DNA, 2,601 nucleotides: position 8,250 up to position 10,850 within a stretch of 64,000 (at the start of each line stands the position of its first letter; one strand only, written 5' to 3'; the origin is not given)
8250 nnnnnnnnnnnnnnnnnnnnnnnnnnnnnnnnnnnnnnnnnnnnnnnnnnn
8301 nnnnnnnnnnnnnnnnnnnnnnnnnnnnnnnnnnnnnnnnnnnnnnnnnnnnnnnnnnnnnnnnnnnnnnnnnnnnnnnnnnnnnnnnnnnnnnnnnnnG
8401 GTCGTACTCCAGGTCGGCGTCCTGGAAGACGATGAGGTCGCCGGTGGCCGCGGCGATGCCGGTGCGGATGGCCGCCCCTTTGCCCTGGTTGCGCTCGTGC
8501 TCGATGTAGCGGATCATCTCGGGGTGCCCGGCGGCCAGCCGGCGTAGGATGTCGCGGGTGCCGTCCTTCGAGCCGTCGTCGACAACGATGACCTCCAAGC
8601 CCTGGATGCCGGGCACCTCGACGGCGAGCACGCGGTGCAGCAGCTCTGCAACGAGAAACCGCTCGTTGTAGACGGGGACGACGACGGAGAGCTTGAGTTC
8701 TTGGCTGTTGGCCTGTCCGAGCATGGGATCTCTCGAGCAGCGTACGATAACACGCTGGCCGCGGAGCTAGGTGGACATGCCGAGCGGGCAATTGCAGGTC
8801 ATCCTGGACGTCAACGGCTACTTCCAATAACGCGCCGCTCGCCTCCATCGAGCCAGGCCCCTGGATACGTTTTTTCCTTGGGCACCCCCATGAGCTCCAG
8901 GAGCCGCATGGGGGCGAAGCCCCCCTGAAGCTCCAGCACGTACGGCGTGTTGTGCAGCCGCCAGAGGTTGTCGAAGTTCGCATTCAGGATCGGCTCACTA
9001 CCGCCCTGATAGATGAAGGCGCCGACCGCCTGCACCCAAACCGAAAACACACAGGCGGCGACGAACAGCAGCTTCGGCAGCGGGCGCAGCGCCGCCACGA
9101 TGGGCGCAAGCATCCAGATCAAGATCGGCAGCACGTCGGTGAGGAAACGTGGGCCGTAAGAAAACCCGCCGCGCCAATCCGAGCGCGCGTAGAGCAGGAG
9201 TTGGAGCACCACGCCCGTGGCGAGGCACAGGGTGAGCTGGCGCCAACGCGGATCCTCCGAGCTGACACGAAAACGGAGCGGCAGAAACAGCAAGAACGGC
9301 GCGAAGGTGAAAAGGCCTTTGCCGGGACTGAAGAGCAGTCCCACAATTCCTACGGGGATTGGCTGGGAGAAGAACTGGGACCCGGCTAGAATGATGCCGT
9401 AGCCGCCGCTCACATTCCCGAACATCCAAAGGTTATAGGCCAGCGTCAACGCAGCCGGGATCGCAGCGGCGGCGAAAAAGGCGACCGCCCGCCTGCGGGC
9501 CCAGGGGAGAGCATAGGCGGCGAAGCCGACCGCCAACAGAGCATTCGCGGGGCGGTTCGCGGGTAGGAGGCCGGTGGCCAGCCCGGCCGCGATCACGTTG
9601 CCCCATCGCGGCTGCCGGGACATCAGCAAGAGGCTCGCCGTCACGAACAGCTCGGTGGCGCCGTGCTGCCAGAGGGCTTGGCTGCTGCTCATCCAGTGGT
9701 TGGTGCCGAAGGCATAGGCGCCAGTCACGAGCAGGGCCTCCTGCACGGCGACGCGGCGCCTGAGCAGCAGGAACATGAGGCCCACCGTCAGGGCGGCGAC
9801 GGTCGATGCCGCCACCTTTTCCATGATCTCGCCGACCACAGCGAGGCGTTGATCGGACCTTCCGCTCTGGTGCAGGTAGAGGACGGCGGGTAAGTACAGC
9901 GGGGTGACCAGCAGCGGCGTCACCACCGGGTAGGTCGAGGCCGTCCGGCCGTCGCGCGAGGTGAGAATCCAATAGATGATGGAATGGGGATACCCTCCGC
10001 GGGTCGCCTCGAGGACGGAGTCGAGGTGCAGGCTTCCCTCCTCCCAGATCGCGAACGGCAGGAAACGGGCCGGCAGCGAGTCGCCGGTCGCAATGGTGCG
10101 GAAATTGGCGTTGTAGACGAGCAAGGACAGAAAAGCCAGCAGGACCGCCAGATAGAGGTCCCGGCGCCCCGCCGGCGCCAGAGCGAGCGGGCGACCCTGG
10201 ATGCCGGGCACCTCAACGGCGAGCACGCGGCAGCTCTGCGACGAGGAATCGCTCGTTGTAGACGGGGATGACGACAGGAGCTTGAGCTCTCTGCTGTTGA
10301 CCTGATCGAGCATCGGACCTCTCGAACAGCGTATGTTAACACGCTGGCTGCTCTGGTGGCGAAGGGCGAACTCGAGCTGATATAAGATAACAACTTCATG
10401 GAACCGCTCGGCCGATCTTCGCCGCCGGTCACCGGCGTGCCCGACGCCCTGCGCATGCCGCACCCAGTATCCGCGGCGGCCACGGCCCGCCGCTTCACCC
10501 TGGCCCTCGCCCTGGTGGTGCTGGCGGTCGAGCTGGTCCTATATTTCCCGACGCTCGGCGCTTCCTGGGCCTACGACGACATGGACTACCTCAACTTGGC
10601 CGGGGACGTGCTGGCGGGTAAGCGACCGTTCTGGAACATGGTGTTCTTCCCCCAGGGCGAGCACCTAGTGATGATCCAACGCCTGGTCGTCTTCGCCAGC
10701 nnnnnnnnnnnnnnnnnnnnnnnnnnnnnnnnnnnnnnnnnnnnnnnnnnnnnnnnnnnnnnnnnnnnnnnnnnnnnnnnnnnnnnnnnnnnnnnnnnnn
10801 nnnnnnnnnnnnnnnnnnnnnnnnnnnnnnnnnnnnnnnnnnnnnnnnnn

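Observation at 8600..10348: Duplicated GT2 leader and 5' coding segment grafted onto a membrane glycosyltransferase gene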

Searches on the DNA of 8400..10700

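Call 69: search_rna_families(source=window, start=8400, end=10700, threshold=evalue, max_evalue=1)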
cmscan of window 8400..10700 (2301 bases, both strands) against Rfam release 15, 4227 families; matches with E-value up to 1: 2.
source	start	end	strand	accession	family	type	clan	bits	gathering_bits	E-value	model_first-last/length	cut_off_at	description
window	9400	9473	-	RF04126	mir-9198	Gene; miRNA;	-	21.8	92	0.72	1-79/79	no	mir-9198 microRNA precursor family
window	9996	10067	-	RF01752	psaA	Cis-reg;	-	15.8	50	0.93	1-197/197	no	psaA RNA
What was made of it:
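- There is no Rfam match (call 69).
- Tried and rejected: Known RNA family in either leader: none (call 69).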

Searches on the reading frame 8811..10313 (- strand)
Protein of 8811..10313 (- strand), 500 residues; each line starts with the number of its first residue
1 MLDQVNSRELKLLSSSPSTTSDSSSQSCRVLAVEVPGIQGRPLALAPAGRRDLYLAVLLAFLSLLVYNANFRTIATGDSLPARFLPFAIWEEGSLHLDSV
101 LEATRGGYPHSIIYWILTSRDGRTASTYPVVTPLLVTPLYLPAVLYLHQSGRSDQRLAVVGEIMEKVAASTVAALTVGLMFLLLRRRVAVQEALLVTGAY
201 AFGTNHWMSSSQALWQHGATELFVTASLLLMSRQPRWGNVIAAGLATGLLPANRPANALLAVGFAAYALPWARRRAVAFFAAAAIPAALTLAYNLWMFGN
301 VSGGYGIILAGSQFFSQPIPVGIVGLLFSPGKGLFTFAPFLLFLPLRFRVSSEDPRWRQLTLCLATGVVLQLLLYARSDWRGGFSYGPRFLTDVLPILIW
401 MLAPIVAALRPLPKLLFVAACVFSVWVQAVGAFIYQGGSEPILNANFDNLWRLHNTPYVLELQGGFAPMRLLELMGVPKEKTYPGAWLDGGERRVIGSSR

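Call 7: search_protein_families(library=pfam, proteins=[window:8811-10313:-], max_evalue=0.01)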
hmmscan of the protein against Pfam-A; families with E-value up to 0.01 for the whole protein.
window:8811-10313:- (500 aa): 0 families

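Call 10: find_homologous_proteins(query=window:8811-10313:-)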
Query window:8811-10313:- (500 aa): 625 proteins with E <= 0.001 among 8000 candidates; the best 120 are listed.
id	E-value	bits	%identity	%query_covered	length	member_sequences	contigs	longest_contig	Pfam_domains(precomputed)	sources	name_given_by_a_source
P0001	0.0e+0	1105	100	100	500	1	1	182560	-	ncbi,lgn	-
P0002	4.4e-229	780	78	88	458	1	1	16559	-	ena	-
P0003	5.3e-161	555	60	91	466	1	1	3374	-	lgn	-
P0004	5.8e-160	552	61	85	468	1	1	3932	-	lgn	-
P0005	1.4e-159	550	60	89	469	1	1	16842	-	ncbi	-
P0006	3.1e-156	539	58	88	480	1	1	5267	-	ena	-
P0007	1.8e-155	537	60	85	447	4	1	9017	-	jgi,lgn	jgi:hypothetical protein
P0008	1.4e-154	534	60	88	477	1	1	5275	-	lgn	-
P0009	2.2e-152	527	58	89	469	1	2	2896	-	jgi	jgi:hypothetical protein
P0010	6.6e-151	522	58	90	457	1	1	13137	-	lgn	-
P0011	2.6e-150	520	57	88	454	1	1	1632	-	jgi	jgi:hypothetical protein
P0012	2.1e-149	517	56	92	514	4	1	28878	-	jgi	jgi:hypothetical protein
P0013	2.3e-149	517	60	84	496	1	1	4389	-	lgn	-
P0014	1.6e-147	511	59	84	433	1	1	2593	-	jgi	jgi:hypothetical protein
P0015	2.8e-147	510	56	89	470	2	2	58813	-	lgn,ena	-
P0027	4.1e-132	460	54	86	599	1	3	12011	-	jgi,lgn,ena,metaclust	metaclust:\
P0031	4.6e-131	456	53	88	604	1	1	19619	-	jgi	jgi:hypothetical protein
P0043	5.9e-126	439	53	84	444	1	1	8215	PF13231.13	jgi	jgi:hypothetical protein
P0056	1.0e-123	432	53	85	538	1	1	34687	-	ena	-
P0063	5.7e-122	426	51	83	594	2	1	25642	-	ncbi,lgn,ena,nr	ncbi:MAG TPA: hypothetical protein VNW71_16125 [Thermoanaerobaculia bacterium]|nr:hypothetical prote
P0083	2.4e-117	411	50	86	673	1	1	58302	-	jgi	jgi:hypothetical protein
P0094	2.4e-113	398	50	85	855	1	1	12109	-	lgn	-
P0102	6.0e-112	393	50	86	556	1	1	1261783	-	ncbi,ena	-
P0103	6.4e-112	393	49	85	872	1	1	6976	-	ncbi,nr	ncbi:MAG TPA: hypothetical protein VMW27_06235 [Thermoanaerobaculia bacterium]|nr:hypothetical prote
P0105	8.5e-112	393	46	91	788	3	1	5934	-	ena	-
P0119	3.6e-110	387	49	85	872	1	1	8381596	-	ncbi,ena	-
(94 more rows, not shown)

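Call 12: find_encoding_contigs(protein=P0002, flank=6000, max_places=3)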
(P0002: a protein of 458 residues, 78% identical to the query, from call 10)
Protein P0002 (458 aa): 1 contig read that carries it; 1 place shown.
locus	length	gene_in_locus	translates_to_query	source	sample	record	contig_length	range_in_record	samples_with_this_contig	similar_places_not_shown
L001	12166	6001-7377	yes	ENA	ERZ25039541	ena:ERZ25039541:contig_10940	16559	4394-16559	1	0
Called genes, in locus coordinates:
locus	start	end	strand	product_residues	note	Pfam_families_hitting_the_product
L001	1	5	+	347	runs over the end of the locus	PF00535:Glycos_transf_2, PF12804:NTP_transf_3 (weak)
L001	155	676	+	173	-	PF25084:LbH_EIF2B (weak), PF25087:GMPPB_C (weak), PF00132:Hexapep, PF14602:Hexapep_2 (weak)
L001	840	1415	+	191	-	-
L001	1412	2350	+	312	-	PF13088:BNR_2 (weak)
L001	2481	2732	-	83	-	-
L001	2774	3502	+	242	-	PF01041:DegT_DnrJ_EryC1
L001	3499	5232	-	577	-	-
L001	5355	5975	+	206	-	PF01209:Ubie_methyltran (weak), PF13489:Methyltransf_23, PF13847:Methyltransf_31, PF08241:Methyltransf_11, PF08242:Methyltransf_12, PF13649:Methyltransf_25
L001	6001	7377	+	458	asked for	-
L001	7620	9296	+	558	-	-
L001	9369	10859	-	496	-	PF13884:Peptidase_S74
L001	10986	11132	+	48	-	-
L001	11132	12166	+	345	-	?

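Call 13: find_encoding_contigs(protein=P0005, flank=6000, max_places=3)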
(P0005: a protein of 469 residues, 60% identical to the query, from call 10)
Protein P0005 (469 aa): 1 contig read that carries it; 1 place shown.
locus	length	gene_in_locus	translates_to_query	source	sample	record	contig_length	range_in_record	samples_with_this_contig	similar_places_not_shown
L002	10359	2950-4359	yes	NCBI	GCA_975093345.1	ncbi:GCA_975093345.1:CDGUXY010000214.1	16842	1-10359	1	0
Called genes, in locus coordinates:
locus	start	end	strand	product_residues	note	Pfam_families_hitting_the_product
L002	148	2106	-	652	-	-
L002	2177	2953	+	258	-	PF13489:Methyltransf_23, PF08241:Methyltransf_11 (faint), PF08242:Methyltransf_12 (weak)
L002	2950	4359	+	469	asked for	-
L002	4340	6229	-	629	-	PF01839:FG-GAP (faint), PF13517:FG-GAP_3 (weak)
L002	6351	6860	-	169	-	-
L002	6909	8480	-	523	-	-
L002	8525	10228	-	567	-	-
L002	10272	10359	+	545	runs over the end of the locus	PF09852:DUF2079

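Call 17: search_protein_families(library=pfam, proteins=[P0119, P0103, P0094, P0031, P0063, P0027, P0083, P0105, P0102, P0056], max_evalue=0.001)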
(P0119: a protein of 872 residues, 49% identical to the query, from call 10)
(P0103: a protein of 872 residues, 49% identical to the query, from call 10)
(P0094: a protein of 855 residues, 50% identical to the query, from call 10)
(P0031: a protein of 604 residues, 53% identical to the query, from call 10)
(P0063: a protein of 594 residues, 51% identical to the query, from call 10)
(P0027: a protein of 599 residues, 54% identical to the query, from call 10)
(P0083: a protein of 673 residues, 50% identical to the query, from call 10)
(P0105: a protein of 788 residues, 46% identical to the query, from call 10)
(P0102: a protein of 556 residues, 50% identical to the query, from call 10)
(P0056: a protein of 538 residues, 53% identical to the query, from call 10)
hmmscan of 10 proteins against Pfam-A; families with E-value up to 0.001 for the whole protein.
P0119 (872 aa): 0 families

P0103 (872 aa): 0 families

P0094 (855 aa): 0 families

P0031 (604 aa): 0 families

P0063 (594 aa): 0 families

P0027 (599 aa): 0 families

P0083 (673 aa): 0 families

P0105 (788 aa): 0 families

P0102 (556 aa): 0 families

P0056 (538 aa): 1 family
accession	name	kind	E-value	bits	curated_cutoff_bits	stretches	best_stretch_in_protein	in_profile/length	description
PF07698.17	7TM-7TMR_HD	-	0.00033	21.1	29.4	1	289-407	3-114/190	7TM receptor with intracellular HD hydrolase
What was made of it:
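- Tried and rejected: Longer homologs of 550-870 aa were scanned, and none has a GT2 or MT domain (call 17).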

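Call 40: find_encoding_contigs(protein=P0001, flank=3000, max_places=6)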
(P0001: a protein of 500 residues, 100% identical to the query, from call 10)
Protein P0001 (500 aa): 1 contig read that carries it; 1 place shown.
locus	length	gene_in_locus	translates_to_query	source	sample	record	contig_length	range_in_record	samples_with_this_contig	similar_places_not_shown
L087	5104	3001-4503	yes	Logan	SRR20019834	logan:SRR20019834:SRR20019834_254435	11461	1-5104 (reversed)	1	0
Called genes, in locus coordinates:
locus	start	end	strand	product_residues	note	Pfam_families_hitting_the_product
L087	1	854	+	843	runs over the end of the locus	PF09586:YfhO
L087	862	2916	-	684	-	-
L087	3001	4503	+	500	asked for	-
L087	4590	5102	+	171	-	?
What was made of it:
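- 10311..10313 (-): ATG, the most likely start of the chimeric GT-C ORF. The alternative in-frame starts GTG 10224-10226 and GTG 10209-10211 are also inside copy B. The gene callers of NCBI and Logan also chose this ATG (P0001, 500 aa; calls 10, 40).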

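Call 41: search_solved_structures(query=A2, max_evalue=1)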
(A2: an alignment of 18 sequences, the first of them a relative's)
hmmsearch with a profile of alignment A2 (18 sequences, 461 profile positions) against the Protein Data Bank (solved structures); distinct sequences matched with E-value up to 1: 0.

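Call 42: search_protein_families(library=ncbifam, proteins=[window:8811-10313:-], max_evalue=0.01)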
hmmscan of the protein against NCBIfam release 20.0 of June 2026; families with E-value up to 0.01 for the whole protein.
window:8811-10313:- (500 aa): 0 families
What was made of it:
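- On GT-C fold membrane glycosyltransferase (ArnT / PMT / STT3 / ALG-like): There is no Pfam hit, no NCBIfam hit and no PDB sequence hit (calls 7, 41, 42).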

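Call 47: predict_structure(alignment_id=A3)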
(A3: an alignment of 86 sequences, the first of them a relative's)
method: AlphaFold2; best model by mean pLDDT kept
length: 500 residues; sequences in the alignment: 86
mean_pLDDT: 90.8   pTM: 0.89
mean pLDDT of the five models: 90.8, 89.4, 89.4, 88.7, 88.7
residues with pLDDT >= 90: 402; 70-90: 43; 50-70: 32; < 50: 23
segments of 3 or more residues with pLDDT < 50: 1-3, 20-32, 496-500
pLDDT, mean of each block of 10 residues (from residue 1): 57 61 47 52 71 98 97 81 96 96 92 92 95 97 98 96 96 98 97 98 93 90 98 98 98 96 98 98 98 97 87 89 97 98 98 97 98 95 90 98 98 98 98 95 95 97 95 95 88 52
secondary structure, 60 per line:
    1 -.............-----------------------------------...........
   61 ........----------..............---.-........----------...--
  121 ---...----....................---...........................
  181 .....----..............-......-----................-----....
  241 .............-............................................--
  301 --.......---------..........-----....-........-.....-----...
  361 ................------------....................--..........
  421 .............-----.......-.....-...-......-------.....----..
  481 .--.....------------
elements in order: H2-14 H50-68 H79-92 H98-105 E116-118 E124-126 H131-150 H154-185 H190-203 H205-210 H216-231 H237-253 H255-298 H303-309 H319-328 H334-337 H339-346 H348-352 H358-376 H389-408 H411-433 H439-445 H447-451 H457-462 H470-474 H484-488
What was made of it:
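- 8811..10313 (-): Chimeric ORF (500 aa): 40 GT2-derived codons fused in frame to a GT-C-fold membrane glycosyltransferase-like protein. TM1 starts near residue 50. AF2 gives pLDDT 90.8 with residues 1-49 at low confidence (call 47).
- On GT-C fold membrane glycosyltransferase (ArnT / PMT / STT3 / ALG-like): AF2 gives pLDDT 90.8 and pTM 0.89 (call 47).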

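Call 49: fold_search(model_id=the predicted structure, library=pdb)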
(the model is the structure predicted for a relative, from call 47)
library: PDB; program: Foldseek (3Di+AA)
matches with E <= 10: 286; with E <= 0.001: 4
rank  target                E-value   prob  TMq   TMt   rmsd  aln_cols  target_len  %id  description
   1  5ezm                  4.8e-05  1.00  0.44  0.42  11.2       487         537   14  Crystal Structure of ArnT from Cupriavidus metallidurans in the apo state (released 2016-02-17)
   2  5f15                  5.9e-05  1.00  0.46  0.43  10.9       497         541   14  Crystal Structure of ArnT from Cupriavidus metallidurans bound to Undecaprenyl phosphate (released 2016-02-17)
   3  9s6t_A                2.0e-04  1.00  0.51  0.53   5.8       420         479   14  Ternary cryo-EM structure of chicken ALG12 with Dol25-PP-GlcNAc2Man7, Dol25-P-Man, and Fab (released 2026-03-18)
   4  8pn9_A                7.1e-04  1.00  0.43  0.35  11.8       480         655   11  Structure of human oligosaccharyltransferase OST-A complex bound to NGI-1 (released 2024-05-08)
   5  9dlf_C                1.9e-03  1.00  0.49  0.41   6.7       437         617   17  Arabinosyltransferase AftB in complex with Fab_B3 (released 2025-06-25)
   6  8if8_C                4.0e-03  1.00  0.40  0.35  13.1       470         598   15  Arabinosyltransferase AftA (released 2023-05-31)
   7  6s7t_A                5.6e-03  1.00  0.47  0.35  10.9       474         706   13  Cryo-EM structure of human oligosaccharyltransferase complex OST-B (released 2019-12-18)
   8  6ftg_5                7.8e-03  1.00  0.43  0.35  13.9       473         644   11  Subtomogram average of OST-containing ribosome-translocon complexes from canine rough microsomal membranes (released 2018-03-21)
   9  9n9j_I                8.4e-03  1.00  0.49  0.36   8.3       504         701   10  Structure of a GRP94 folding intermediate engaged with a CCDC134- and FKBP11-bound secretory translocon (released 2025-11-19)
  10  9i5k_A                8.4e-03  1.00  0.48  0.49   8.3       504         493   11  Structure of the Chaetomium thermophilum Pmt4 homodimer (C2 symmetry) (released 2025-12-24)
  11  9dlh                  8.8e-03  1.00  0.50  0.43   6.1       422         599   18  donor substrate analog-bound AftB (released 2025-06-25)
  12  6ezn_F                1.0e-02  1.00  0.40  0.32  12.9       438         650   12  Cryo-EM structure of the yeast oligosaccharyltransferase (OST) complex (released 2018-01-17)
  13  9s6r_A                1.1e-02  1.00  0.43  0.53  10.2       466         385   12  Ternary cryo-EM structure of yeast ALG3 with Dol25-PP-GlcNAc2Man5, Dol25-P-Man, and Fab (released 2026-03-18)
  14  7e9s_A                1.4e-02  1.00  0.42  0.26  14.9       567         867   11  Archaeal oligosaccharyltransferase AglB from Archaeoglobus fulgidus in complex with an inhibitory peptide and a dolich (released 2021-09-08)
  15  6c26_A                1.6e-02  1.00  0.40  0.32  13.9       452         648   12  The Cryo-EM structure of a eukaryotic oligosaccharyl transferase complex (released 2018-01-31)
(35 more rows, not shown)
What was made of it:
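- On GT-C fold membrane glycosyltransferase (ArnT / PMT / STT3 / ALG-like): All of the top 27 Foldseek PDB hits are GT-C enzymes: ArnT 5ezm E 4.8e-05, ALG12 TM 0.51, and STT3, AftA/B, PMT and PimE (call 49).
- Closest known: Three-component Gtr-type / ArnC-ArnT-type periplasmic glycosylation. Same: The neighbour has a GT-C fold closest to ArnT (call 49).
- GT-C fold: pLDDT 90.8 with residues 1-49 disordered, and top Foldseek hits ArnT, ALG12, STT3 and AftB (calls 47, 49).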
